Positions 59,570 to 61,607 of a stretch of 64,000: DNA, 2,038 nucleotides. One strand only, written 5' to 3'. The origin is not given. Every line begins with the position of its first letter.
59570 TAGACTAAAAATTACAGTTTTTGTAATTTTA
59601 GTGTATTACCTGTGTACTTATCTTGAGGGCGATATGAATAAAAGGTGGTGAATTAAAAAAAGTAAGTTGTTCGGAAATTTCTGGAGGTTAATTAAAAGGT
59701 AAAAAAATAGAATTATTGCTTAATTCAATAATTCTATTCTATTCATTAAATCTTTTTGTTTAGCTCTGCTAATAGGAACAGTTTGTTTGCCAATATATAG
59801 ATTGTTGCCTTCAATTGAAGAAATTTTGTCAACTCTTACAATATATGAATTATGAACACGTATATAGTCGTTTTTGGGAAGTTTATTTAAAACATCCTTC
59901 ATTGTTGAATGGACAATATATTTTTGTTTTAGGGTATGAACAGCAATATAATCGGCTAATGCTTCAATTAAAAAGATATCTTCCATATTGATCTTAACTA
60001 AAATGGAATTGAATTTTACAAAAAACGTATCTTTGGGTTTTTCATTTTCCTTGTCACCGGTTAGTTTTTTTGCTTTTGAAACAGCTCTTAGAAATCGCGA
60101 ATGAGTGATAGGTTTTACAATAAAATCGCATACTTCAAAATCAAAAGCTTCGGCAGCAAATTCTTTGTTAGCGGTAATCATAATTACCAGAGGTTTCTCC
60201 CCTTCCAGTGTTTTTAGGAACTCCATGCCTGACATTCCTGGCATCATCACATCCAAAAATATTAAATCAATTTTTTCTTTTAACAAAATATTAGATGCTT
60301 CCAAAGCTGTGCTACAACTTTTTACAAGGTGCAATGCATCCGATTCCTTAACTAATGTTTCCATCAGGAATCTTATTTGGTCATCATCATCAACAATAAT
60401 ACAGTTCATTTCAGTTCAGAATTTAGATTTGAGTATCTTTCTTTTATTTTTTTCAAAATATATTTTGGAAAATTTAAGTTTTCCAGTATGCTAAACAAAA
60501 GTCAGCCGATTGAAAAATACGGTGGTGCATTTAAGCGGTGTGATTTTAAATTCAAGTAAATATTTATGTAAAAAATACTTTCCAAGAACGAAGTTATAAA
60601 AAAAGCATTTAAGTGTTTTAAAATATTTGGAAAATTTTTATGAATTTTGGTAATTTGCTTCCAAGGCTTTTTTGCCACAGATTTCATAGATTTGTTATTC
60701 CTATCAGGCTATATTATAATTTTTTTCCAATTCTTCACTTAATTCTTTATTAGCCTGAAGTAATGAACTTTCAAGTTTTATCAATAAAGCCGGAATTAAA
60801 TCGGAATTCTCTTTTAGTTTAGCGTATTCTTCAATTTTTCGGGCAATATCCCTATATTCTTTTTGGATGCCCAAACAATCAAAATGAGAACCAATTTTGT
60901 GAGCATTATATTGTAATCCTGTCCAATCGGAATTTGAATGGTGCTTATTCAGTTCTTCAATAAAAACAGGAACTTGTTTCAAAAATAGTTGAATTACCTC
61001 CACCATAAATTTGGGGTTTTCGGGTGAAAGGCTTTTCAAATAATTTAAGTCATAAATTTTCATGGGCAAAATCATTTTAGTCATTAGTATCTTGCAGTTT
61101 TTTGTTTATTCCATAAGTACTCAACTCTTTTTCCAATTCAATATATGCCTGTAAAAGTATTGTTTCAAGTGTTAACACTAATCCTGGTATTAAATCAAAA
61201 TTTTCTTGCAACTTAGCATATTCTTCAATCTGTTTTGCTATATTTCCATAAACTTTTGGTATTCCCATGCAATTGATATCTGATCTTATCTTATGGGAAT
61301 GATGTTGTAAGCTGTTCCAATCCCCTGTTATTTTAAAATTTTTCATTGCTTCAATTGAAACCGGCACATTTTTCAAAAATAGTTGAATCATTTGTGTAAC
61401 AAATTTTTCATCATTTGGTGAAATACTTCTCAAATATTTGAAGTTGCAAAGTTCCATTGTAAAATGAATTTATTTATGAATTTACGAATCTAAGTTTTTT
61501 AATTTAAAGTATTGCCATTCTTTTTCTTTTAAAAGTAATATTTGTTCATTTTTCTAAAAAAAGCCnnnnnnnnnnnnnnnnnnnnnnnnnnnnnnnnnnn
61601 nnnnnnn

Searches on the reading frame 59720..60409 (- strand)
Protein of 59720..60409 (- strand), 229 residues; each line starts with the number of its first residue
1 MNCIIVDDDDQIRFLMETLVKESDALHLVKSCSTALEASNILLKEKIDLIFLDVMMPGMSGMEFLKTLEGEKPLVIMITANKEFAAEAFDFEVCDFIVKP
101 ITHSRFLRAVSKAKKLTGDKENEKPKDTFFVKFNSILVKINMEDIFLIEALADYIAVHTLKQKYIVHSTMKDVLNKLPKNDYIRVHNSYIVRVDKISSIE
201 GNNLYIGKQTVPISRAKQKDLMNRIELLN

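Call 41: search_protein_families(library=pfam, proteins=[window:59720-60409:-], max_evalue=0.01)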
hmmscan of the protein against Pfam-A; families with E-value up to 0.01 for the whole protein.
window:59720-60409:- (229 aa): 2 families
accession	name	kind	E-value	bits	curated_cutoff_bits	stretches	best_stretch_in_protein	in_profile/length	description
PF00072.30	Response_reg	-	8.3e-22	77.9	30.2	1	4-110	2-110/111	Response regulator receiver domain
PF04397.21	LytTR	-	1.2e-18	67.5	22.6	1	137-225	3-97/98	LytTr DNA-binding domain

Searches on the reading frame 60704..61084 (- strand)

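Call 41: search_protein_families(library=pfam, proteins=[window:60704-61084:-], max_evalue=0.01)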
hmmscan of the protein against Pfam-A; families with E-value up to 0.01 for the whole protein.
window:60704-61084:- (126 aa): 1 family
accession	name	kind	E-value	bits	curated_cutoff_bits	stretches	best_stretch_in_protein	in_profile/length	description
PF01627.28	Hpt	-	0.00019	22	24.6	1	29-101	1-71/84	Hpt domain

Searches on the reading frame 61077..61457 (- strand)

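Call 41: search_protein_families(library=pfam, proteins=[window:61077-61457:-], max_evalue=0.01)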
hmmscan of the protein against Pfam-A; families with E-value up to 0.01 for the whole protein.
window:61077-61457:- (126 aa): 1 family
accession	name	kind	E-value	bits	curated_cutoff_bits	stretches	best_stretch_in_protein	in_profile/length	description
PF01627.28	Hpt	-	0.00076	20.1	24.6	1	22-95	1-72/84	Hpt domain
